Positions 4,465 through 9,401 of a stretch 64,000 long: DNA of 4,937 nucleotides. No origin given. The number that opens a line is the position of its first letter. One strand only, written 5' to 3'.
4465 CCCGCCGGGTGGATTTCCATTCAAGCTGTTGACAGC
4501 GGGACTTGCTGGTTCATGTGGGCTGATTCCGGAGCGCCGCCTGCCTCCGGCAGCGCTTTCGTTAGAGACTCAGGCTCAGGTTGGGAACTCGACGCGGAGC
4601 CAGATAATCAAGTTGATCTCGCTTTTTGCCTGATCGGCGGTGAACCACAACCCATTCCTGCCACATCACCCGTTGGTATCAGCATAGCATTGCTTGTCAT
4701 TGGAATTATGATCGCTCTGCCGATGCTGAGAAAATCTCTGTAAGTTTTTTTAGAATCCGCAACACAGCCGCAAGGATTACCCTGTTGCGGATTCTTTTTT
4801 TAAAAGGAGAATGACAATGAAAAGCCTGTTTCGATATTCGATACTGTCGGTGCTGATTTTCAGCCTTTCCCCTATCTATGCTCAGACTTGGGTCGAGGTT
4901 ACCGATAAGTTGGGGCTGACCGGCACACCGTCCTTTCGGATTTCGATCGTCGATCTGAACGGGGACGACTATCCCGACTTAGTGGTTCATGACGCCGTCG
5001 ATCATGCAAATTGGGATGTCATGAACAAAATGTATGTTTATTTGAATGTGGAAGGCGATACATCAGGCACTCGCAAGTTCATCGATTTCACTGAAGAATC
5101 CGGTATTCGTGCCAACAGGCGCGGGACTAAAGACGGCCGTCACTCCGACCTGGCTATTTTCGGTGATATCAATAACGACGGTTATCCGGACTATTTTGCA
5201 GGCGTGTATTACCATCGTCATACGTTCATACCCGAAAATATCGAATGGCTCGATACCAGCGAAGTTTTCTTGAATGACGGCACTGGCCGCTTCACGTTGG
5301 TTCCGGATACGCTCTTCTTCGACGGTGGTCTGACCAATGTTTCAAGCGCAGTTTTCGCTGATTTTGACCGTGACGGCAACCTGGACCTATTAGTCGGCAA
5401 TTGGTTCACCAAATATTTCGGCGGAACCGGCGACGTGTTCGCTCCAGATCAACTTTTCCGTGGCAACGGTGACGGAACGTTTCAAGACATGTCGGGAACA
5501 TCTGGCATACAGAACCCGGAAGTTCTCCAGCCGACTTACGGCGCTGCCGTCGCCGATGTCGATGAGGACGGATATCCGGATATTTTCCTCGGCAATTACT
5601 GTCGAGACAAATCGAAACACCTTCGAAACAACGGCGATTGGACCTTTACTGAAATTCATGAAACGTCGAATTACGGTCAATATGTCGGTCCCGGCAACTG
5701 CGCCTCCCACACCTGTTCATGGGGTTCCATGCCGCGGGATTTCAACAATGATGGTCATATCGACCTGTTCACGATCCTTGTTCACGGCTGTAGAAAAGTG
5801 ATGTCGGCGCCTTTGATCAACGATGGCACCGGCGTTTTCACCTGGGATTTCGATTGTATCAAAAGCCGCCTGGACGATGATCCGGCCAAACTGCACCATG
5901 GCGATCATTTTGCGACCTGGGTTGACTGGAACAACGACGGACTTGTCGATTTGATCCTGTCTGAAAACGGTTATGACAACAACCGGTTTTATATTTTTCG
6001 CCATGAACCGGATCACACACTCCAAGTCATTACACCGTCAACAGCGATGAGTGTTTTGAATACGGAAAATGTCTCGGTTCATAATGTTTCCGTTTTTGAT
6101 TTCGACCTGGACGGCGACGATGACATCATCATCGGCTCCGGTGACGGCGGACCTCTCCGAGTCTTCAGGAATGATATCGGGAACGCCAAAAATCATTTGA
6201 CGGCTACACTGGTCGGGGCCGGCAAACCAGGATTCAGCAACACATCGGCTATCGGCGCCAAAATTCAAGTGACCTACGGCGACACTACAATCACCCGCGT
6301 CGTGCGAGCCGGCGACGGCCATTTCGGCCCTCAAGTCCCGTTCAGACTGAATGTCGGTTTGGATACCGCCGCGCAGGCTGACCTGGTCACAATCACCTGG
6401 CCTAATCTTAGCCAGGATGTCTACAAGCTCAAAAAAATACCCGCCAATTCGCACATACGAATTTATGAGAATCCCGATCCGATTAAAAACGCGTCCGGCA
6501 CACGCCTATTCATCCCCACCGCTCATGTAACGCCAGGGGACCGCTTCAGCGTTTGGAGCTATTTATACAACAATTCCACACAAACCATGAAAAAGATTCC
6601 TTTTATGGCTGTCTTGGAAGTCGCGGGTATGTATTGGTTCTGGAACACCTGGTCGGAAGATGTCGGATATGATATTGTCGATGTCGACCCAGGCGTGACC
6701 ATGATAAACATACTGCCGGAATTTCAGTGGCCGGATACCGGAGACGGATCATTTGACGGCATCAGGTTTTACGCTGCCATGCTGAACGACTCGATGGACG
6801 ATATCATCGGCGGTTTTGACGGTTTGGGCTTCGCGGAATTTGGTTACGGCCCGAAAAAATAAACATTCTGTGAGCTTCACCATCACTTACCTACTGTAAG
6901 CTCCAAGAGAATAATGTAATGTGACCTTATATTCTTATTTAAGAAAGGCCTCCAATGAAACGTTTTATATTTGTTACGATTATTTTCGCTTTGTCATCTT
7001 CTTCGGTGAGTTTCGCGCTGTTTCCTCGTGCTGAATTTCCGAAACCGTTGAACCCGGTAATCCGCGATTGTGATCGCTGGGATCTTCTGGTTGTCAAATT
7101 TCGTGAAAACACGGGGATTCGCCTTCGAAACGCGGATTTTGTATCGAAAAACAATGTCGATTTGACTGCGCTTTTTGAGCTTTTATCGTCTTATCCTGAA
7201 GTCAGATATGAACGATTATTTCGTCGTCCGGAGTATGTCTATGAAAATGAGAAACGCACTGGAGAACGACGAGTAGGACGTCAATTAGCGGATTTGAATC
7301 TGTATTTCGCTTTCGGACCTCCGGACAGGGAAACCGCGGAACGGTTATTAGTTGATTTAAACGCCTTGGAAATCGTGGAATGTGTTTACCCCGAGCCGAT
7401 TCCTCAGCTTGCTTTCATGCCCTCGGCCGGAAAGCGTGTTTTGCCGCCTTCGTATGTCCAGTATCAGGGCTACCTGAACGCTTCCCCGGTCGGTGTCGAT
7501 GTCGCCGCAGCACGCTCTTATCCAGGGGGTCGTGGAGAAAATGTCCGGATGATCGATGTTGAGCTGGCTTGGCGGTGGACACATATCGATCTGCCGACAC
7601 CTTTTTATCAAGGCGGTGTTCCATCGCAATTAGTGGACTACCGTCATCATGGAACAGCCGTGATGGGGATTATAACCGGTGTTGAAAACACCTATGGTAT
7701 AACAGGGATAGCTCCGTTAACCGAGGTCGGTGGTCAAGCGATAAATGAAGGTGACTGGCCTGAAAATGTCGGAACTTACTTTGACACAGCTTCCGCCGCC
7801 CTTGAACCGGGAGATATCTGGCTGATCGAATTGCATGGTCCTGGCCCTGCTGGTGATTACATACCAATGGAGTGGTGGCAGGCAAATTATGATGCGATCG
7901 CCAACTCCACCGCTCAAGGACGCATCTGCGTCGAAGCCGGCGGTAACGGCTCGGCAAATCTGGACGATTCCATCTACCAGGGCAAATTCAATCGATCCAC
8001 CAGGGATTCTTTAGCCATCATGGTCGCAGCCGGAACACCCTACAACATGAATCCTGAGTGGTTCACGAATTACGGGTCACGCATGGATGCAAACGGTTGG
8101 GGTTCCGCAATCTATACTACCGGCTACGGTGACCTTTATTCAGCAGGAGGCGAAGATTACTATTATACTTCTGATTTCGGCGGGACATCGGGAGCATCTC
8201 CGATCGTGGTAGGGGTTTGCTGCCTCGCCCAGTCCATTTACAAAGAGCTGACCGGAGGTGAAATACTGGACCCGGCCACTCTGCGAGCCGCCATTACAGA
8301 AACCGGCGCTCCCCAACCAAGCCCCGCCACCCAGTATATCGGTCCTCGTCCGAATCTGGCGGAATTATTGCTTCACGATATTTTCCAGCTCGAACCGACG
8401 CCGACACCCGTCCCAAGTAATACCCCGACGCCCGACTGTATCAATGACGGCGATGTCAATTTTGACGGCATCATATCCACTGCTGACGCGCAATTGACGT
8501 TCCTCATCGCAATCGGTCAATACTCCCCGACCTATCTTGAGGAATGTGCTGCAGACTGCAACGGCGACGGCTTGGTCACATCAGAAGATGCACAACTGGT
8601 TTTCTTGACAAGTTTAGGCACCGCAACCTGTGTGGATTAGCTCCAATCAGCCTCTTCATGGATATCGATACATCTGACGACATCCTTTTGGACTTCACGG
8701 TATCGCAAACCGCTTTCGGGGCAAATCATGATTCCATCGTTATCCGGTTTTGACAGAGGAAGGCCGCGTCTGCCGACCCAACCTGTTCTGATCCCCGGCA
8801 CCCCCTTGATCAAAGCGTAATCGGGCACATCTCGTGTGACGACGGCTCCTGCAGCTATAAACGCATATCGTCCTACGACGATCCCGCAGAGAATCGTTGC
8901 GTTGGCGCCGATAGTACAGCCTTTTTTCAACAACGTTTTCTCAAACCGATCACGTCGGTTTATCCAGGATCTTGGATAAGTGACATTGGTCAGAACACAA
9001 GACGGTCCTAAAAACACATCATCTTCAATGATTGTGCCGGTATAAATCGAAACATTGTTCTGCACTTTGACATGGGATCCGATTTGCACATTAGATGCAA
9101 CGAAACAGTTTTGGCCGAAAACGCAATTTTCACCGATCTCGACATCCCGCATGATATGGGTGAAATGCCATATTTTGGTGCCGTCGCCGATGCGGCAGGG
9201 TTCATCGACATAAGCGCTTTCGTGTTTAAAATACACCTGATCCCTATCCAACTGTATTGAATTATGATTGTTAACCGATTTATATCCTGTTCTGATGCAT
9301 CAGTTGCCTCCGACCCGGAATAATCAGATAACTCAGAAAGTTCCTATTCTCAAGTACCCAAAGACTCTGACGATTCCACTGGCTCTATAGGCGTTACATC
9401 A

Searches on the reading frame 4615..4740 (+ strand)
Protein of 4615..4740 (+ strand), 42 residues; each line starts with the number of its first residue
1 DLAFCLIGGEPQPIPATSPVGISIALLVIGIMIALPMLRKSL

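Call 7: search_protein_families(library=ncbifam, proteins=[window:4615-4740:+], max_evalue=10)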
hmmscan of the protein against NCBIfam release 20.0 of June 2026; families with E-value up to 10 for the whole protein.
seq(42 aa): 0 families

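Call 44: find_related_loci(query=A4, collection=viral_contigs, flank=10000)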
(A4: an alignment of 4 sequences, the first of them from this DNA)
Query A4 (34 aa) in viral_contigs; peptide patterns used: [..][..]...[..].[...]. (x = any residue, [..] = any of these).
58 stretches matched a pattern, but none encodes a relative of the query by tblastn (E <= 1e-3).

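Call 45: find_related_loci(query=A4, collection=metagenome_contigs, flank=10000)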
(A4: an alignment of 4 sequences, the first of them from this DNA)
Query A4 (34 aa) in metagenome_contigs; peptide patterns used: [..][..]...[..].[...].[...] (x = any residue, [..] = any of these).
422 stretches matched a pattern; 4 encode a relative of the query (tblastn E <= 1e-3); 4 distinct loci.
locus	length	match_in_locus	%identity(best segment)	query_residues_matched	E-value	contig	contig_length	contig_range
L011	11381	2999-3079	52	1-27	4e-6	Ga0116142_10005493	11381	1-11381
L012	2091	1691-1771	52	1-27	4e-6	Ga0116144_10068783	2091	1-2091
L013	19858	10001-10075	44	3-27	1e-5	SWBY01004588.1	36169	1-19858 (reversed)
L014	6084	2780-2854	44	3-27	1e-5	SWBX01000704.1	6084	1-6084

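Call 50: search_protein_families(library=pfam, proteins=[L011:213-1475:-, L011:3235-4161:-, L011:4131-4985:-, L011:4995-5633:-, L011:5646-6440:-, L011:6592-7599:-, L011:8067-8951:-, L011:8926-9942:-, L011:9761-10804:-, L011:1643-3097:+], max_evalue=0.01)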
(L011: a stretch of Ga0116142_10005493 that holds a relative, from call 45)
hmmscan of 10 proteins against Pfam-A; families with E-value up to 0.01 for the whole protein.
L011:213-1475:- (420 aa): 2 families
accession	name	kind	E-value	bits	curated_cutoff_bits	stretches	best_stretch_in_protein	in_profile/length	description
PF07690.21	MFS_1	-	5.5e-19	68.7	33.4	1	15-369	1-342/347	Major Facilitator Superfamily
PF05977.19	MFS_3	-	2.3e-08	33.4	27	1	14-403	14-390/524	Transmembrane secretion effector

L011:3235-4161:- (308 aa): 0 families

L011:4131-4985:- (284 aa): 0 families

L011:4995-5633:- (212 aa): 0 families

L011:5646-6440:- (264 aa): 1 family
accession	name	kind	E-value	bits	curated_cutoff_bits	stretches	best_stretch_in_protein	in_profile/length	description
PF20539.3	DUF6754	-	4.1e-107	357.5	27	1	8-259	4-255/257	Domain of unknown function (DUF6754)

L011:6592-7599:- (335 aa): 2 families
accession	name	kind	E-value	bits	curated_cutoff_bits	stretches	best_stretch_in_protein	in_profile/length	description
PF04016.18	DUF364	-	6e-35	120.5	23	1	191-332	1-145/147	Putative heavy-metal chelation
PF13938.11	DUF4213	-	3e-18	66.3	23.5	1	98-179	4-74/75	Putative heavy-metal chelation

L011:8067-8951:- (294 aa): 1 family
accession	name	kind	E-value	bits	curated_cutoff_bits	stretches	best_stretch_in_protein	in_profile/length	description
PF03349.22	Toluene_X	-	2.5e-25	89.3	29.7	1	54-265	7-239/421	Outer membrane protein transport protein (OMPP1/FadL/TodX)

L011:8926-9942:- (338 aa): 2 families
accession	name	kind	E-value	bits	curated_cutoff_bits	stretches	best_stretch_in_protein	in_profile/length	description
PF02274.22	ADI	-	3.3e-14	53.1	22.8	2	131-218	119-217/377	Arginine deiminase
PF19420.4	DDAH_eukar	-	5.7e-06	26.2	23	1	104-330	26-289/291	N,N dimethylarginine dimethylhydrolase, eukaryotic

L011:9761-10804:- (347 aa): 7 families
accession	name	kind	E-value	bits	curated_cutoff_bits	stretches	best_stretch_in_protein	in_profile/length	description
PF13240.11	Zn_Ribbon_1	-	6.5e-08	32.6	25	1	132-153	2-23/23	zinc-ribbon domain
PF13646.12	HEAT_2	-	2.4e-07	31.4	27.7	1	254-334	12-82/88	HEAT repeats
PF13248.11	Zn_ribbon_3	-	6.7e-06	25.8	27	1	131-153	4-26/26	zinc-ribbon domain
PF12773.13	DZR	-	1.3e-05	25.7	27.3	1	132-151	1-20/45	Double zinc ribbon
PF17032.10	Zn_ribbon_15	-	0.0045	18.2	28.9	1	125-150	48-73/73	zinc-ribbon family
PF18912.6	DZR_2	-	0.0057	16.9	27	0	129-155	21-48/56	Double zinc ribbon domain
PF24463.1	DUF7577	-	0.0097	15.9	28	0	130-153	3-26/27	Domain of unknown function (DUF7577)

L011:1643-3097:+ (484 aa): 1 family
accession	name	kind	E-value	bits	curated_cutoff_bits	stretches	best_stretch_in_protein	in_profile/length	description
PF18203.6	IPTL-CTERM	-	0.0049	17.1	20.8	1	456-484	1-28/28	IPTL-CTERM motif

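Call 51: search_protein_families(library=pfam, proteins=[L013:840-1526:+, L013:1532-3106:+, L013:3119-7780:+, L013:7796-10099:+, L013:10111-12522:-, L013:12729-13898:+, L013:13941-15806:-, L013:15963-18695:+], max_evalue=0.01)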
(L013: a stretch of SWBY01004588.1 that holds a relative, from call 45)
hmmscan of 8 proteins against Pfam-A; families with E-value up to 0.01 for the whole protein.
L013:840-1526:+ (228 aa): 2 families
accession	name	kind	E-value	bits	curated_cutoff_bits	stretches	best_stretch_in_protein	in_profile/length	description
PF00486.34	Trans_reg_C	-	1.5e-29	102.3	26.2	1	152-225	3-77/77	Transcriptional regulatory protein, C terminal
PF00072.30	Response_reg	-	1.9e-29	102.5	30.2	1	8-117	1-110/111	Response regulator receiver domain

L013:1532-3106:+ (524 aa): 5 families
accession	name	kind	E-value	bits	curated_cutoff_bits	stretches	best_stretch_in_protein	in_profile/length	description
PF02518.31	HATPase_c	-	4.6e-28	98.3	26.4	1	408-519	1-110/111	Histidine kinase-, DNA gyrase B-, and HSP90-like ATPase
PF00512.31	HisKA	-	3.3e-11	43.5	26.9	1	302-365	4-66/66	His Kinase A (phospho-acceptor) domain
PF00672.30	HAMP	-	1.4e-09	38.6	25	1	242-294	1-52/53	HAMP domain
PF14501.12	HATPase_c_5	-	0.0025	18.1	22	1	416-503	9-89/102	GHKL domain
PF13581.12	HATPase_c_2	-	0.0072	16.8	27.4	0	422-493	41-109/127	Histidine kinase-like ATPase domain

L013:3119-7780:+ (1553 aa): 4 families
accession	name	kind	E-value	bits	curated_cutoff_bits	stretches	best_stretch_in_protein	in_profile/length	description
PF20009.4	GEVED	-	5.2e-19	69.3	24.4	3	680-765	2-77/78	GEVED domain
PF00082.27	Peptidase_S8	-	3.3e-11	43.5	21.8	1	232-505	1-273/288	Subtilase family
PF00963.24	Cohesin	-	0.00026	21.6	24.1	1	1393-1483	14-105/139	Cohesin domain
PF00404.24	Dockerin_1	-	0.0096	16.5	22.9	1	1298-1349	1-52/57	Dockerin type I domain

L013:7796-10099:+ (767 aa): 0 families

L013:10111-12522:- (803 aa): 1 family
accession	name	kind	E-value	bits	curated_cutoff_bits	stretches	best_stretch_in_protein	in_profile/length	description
PF13884.11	Peptidase_S74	-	1.3e-14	54.6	22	1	687-740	1-57/58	Chaperone of endosialidase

L013:12729-13898:+ (389 aa): 4 families
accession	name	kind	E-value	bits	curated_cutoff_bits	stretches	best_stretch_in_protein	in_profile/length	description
PF02771.21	Acyl-CoA_dh_N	-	1e-34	119.7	22.9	1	16-127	1-112/113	Acyl-CoA dehydrogenase, N-terminal domain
PF00441.29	Acyl-CoA_dh_1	-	3.2e-30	105.7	22.4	1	235-381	2-148/150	Acyl-CoA dehydrogenase, C-terminal domain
PF02770.24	Acyl-CoA_dh_M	-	2.2e-25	89.1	33.3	1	132-223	1-97/97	Acyl-CoA dehydrogenase, middle domain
PF08028.16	Acyl-CoA_dh_2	-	4.3e-09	37.2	22.7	1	250-368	2-130/134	Acyl-CoA dehydrogenase, C-terminal domain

L013:13941-15806:- (621 aa): 1 family
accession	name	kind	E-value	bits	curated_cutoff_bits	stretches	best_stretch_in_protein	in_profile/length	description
PF14559.12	TPR_19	-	4.8e-05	24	25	1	546-595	4-53/68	Tetratricopeptide repeat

L013:15963-18695:+ (910 aa): 3 families
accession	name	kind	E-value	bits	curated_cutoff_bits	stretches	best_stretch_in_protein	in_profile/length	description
PF00246.29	Peptidase_M14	-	2.1e-66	224.9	21.6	1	109-377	5-277/286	Zinc carboxypeptidase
PF13620.12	CarboxypepD_reg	-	7.8e-06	26.6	32.3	1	399-470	2-74/82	Carboxypeptidase regulatory-like domain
PF20773.4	InhA-like_MAM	-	0.0006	19.8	26.9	0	656-758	46-162/191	Immune inhibitor A-like, MAM domain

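Call 52: search_protein_families(library=pfam, proteins=[window:4639-4740:+], max_evalue=10)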
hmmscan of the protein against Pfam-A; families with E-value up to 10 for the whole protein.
seq(34 aa): 0 families

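Call 83: search_protein_families(library=ncbifam, proteins=[L011:1643-3094:+], max_evalue=1)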
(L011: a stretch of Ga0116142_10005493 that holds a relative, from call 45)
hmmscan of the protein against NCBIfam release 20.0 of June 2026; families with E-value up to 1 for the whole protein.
L011:1643-3094:+ (484 aa): 2 families
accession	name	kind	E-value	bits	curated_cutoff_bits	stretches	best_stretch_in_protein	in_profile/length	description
TIGR04174.1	IPTL_CTERM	subfamily_domain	0.00046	20.4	20.5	1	458-484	1-27/27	IPTL-CTERM sorting domain-containing protein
NF058582.1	Microco_LAVTG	domain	0.25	11.5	27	1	465-484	15-34/34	LAVTG motif-containing sortase-dependent surface protein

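Call 118: search_solved_structures(query=L013:13941-15806:-, max_evalue=1)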
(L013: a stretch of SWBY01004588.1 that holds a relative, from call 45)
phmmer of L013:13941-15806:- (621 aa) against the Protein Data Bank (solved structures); distinct sequences matched with E-value up to 1: 1.
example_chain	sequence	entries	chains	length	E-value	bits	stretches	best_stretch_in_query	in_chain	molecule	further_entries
4r7s_A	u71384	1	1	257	0.21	13.4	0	537-613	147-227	Tetratricopeptide repeat protein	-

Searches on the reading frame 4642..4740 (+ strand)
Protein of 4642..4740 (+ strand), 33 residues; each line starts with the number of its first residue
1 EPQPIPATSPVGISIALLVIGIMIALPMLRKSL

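Call 65: search_protein_families(library=ncbifam, alignment_id=A5, max_evalue=1)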
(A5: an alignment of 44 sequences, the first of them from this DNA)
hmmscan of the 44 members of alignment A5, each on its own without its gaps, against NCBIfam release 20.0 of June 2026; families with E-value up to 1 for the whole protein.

A. member 1, seq(33 aa): 0 families

B. families by the number of members that match (of 44 scanned): 26 families (the first 25 are shown)
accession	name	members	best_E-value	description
TIGR01167.1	LPXTG_anchor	18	0.011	LPXTG cell wall anchor domain-containing protein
TIGR04174.1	IPTL_CTERM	16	2.1e-06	IPTL-CTERM sorting domain-containing protein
NF033207.2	midcut_by_XrtH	13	0.0012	midcut-by-XrtH protein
TIGR03901.2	MYXO-CTERM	10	0.0034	MYXO-CTERM sorting domain-containing protein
TIGR02595.1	PEP_CTERM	9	0.024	PEP-CTERM sorting domain-containing protein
NF033846.1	Rumino_NPXTG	6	0.03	NPXTG-anchored protein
NF058670.1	sorting_LPXTATN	5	0.021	LPxTATN C-terminal sorting signal domain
NF058582.1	Microco_LAVTG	4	0.00064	LAVTG motif-containing sortase-dependent surface protein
NF045529.2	Heimdall-CTERM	4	0.018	Heimdall-CTERM domain-containing surface protein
TIGR03370.1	VPLPA-CTERM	3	0.0029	VPLPA-CTERM sorting domain-containing protein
NF041738.1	GG_III-CTERM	3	0.075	GGIII-like transmembrane region-containing protein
NF033902.0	iso_D2_wall_anc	3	0.24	SpaH/EbpB family LPXTG-anchored major pilin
NF058571.1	GVDTG_CTERM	2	0.005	GVDTG sorting domain-containing protein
TIGR03382.1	GC_trans_RRR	2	0.0063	MYXO-CTERM sorting domain-containing protein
NF033191.4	JDVT-CTERM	2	0.015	JDVT-CTERM domain-containing protein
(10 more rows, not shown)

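Call 66: search_protein_families(library=pfam, alignment_id=A5, max_evalue=1)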
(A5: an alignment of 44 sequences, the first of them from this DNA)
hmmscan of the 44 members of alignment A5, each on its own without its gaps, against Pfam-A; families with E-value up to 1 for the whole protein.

A. member 1, seq(33 aa): 0 families

B. families by the number of members that match (of 44 scanned): 12 families
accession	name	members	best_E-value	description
PF00746.26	Gram_pos_anchor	7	0.0079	LPXTG cell wall anchor motif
PF18203.6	IPTL-CTERM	3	1.9e-05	IPTL-CTERM motif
PF18205.6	VPDSG-CTERM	3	0.022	VPDSG-CTERM motif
PF14991.11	MLANA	2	0.065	Protein melan-A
PF09049.15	SNN_transmemb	1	0.042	Stannin transmembrane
PF20520.3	Ac45-VOA1_TM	1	0.052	V0 complex accessory subunit Ac45/VOA1 transmembrane domain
PF24418.1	DUF7550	1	0.066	Family of unknown function (DUF7550)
PF07589.16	PEP-CTERM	1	0.086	PEP-CTERM motif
PF10215.14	Ost4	1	0.13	Oligosaccaryltransferase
PF04995.19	CcmD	1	0.17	Heme exporter protein D (CcmD)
PF21844.1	DUF6903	1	0.21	Family of unknown function (DUF6903)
PF14692.11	DUF4462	1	0.24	Domain of unknown function (DUF4462)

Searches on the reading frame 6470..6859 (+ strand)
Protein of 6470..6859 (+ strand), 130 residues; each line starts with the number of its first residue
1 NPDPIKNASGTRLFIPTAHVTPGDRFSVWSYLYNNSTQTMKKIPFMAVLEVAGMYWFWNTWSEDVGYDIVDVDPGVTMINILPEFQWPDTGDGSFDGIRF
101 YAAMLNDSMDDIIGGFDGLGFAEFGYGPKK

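Call 114: predict_structure(alignment_id=A8)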
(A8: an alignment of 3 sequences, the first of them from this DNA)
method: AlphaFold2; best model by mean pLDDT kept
length: 130 residues; sequences in the alignment: 3
mean_pLDDT: 60.7   pTM: 0.55
mean pLDDT of the five models: 60.7, 49.0, 48.1, 47.1, 42.5
residues with pLDDT >= 90: 0; 70-90: 37; 50-70: 65; < 50: 28
segments of 3 or more residues with pLDDT < 50: 1-8, 34-39, 72-75, 124-130
pLDDT, mean of each block of 10 residues (from residue 1): 40 70 68 50 70 72 54 53 68 68 72 61 43
secondary structure, 60 per line:
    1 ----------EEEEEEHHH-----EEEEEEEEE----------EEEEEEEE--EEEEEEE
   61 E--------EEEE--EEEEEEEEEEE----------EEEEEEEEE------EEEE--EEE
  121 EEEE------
elements in order: E11-16 E25-33 E44-51 E54-61 E70-73 E76-86 E97-105 E112-115 E118-124

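Call 116: fold_search(model_id=the predicted structure, library=pdb)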
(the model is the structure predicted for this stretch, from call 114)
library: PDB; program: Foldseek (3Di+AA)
matches with E <= 10: 1113; with E <= 0.001: 0
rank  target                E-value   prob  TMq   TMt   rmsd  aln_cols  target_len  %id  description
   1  7vnj_D                4.0e-03  1.00  0.41  0.13   6.1       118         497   13  Complex structure of Clostridioides difficile enzymatic component (CDTa) and binding component (CDTb) pore with short  (released 2022-10-26)
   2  7vnn_D                4.9e-03  1.00  0.42  0.11   5.4       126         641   14  Complex structure of Clostridioides difficile enzymatic component (CDTa) and binding component (CDTb) pore with long s (released 2022-10-26)
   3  9jsf                  5.2e-03  1.00  0.46  0.14   4.9       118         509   16  Clostridium perfringens iota toxin pore Ib in prepore I state (released 2025-05-14)
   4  9mdi_A                5.2e-03  1.00  0.44  0.14   6.3       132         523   14  Clostridioides difficile Transferase B Component Dimer (released 2025-07-16)
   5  9jsg                  5.8e-03  1.00  0.48  0.15   5.0       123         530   16  Clostridium perfringens iota toxin pore Ib in pore state (released 2025-05-14)
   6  7vnj_A                6.1e-03  1.00  0.41  0.13   4.9       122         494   14  Complex structure of Clostridioides difficile enzymatic component (CDTa) and binding component (CDTb) pore with short  (released 2022-10-26)
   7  6uwi_A                6.8e-03  1.00  0.46  0.12   4.6       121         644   14  Crystal structure of the Clostridium difficile translocase CDTb (released 2020-01-22)
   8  7vnn_A                7.2e-03  1.00  0.44  0.12   5.0       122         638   14  Complex structure of Clostridioides difficile enzymatic component (CDTa) and binding component (CDTb) pore with long s (released 2022-10-26)
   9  6uwi_G                8.5e-03  1.00  0.46  0.12   4.6       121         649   14  Crystal structure of the Clostridium difficile translocase CDTb (released 2020-01-22)
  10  6uwi_E                9.4e-03  1.00  0.46  0.12   4.6       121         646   14  Crystal structure of the Clostridium difficile translocase CDTb (released 2020-01-22)
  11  6uwi_D                1.5e-02  1.00  0.46  0.12   4.6       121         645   14  Crystal structure of the Clostridium difficile translocase CDTb (released 2020-01-22)
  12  5lz3_A                5.0e-02  0.92  0.38  0.39   5.4       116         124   10  Crystal structure of human ACBD3 GOLD domain in complex with 3A protein of Aichivirus A (released 2016-12-14)
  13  8jmq_A                5.3e-02  0.96  0.43  0.35   5.4       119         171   12  Crystal structure of hinokiresinol synthase (released 2023-12-20)
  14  4n90_C                6.2e-02  0.51  0.28  0.25   9.8       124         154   12  Crystal structure of ternary complex of TRAIL, DR5, and Fab fragment from a DR5 agonist antibody (released 2014-09-03)
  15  4d0q                  7.0e-02  0.95  0.42  0.35   5.3       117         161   10  Hyaluronan Binding Module of the Streptococcal Pneumoniae Hyaluronate Lyase (released 2014-08-06)
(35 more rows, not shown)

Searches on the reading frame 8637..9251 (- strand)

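Call 21: search_protein_families(library=pfam, proteins=[window:8637-9251:-], max_evalue=0.001)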
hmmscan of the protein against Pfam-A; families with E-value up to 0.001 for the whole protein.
window:8637-9251:- (204 aa): 5 families
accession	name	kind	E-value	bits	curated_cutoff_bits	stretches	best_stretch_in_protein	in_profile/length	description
PF00132.30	Hexapep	-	2.1e-28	97.2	27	3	18-52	1-35/36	Bacterial transferase hexapeptide (six repeats)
PF14602.12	Hexapep_2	-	2e-14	53.4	27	2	37-70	2-33/34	Hexapeptide repeat of succinyl-transferase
PF25084.1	LbH_EIF2B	-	4.4e-10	40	54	1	11-87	14-93/105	EIF2B subunit epsilon LbH domain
PF25247.1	LbH_GLGC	-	0.00027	21.3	27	0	36-69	73-105/135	GLGC left-handed parallel beta-helix domain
PF25087.1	GMPPB_C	-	0.00044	20.4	39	0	37-81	5-49/110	GMPPB C-terminal domain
